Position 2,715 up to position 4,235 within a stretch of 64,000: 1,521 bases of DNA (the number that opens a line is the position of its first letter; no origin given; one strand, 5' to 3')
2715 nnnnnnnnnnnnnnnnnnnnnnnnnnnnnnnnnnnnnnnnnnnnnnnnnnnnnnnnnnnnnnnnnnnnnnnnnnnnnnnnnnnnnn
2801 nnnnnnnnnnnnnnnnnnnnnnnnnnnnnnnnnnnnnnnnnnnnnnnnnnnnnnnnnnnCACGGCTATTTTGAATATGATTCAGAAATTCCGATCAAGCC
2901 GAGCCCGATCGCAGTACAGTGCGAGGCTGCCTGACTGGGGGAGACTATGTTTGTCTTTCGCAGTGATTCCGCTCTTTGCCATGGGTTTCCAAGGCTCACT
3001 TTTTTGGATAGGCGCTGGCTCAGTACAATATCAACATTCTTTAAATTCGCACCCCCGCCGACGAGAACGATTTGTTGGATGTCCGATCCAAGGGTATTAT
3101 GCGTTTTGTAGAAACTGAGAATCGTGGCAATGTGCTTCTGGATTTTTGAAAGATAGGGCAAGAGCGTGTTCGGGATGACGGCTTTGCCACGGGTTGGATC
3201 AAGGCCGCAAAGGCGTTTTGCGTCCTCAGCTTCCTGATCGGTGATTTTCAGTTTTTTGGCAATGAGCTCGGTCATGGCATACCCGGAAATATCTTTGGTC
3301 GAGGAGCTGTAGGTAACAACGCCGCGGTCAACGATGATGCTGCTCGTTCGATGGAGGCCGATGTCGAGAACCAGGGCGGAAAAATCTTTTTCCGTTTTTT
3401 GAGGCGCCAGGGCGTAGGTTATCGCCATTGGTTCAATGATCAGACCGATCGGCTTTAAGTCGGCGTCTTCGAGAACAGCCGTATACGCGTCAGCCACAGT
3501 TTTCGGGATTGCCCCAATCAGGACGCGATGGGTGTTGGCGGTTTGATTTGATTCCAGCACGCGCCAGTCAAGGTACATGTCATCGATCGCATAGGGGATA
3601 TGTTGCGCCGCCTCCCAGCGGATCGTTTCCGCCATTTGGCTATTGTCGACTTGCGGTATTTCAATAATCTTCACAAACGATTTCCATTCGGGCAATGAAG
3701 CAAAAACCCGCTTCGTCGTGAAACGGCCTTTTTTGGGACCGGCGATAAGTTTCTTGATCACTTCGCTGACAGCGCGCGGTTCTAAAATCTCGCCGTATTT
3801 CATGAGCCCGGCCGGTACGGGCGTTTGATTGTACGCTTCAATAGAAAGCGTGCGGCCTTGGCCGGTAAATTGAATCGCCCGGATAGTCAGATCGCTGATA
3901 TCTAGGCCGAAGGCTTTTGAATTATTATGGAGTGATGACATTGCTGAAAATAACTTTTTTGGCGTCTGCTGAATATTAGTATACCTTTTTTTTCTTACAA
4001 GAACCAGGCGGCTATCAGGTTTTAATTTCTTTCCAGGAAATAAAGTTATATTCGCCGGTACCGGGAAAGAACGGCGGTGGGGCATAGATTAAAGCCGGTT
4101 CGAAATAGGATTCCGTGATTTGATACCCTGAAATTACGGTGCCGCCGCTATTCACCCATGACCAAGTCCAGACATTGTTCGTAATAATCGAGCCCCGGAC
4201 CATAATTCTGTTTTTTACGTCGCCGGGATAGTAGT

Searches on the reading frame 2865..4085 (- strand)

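Call 75: search_protein_families(library=pfam, proteins=[window:2865-4085:-], max_evalue=0.00001)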
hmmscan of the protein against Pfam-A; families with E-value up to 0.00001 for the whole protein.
window:2865-4085:- (406 aa): 3 families
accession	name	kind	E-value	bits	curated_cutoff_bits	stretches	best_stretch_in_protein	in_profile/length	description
PF11104.14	PilM_2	-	5.1e-41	141.2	27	1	60-397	1-337/340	Type IV pilus assembly protein PilM;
PF14450.12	FtsA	-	2.4e-06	28.4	31.8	1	239-382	2-119/127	Cell division protein FtsA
PF06723.19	MreB_Mbl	-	2.7e-06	26.9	27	0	304-365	242-303/327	MreB/Mbl protein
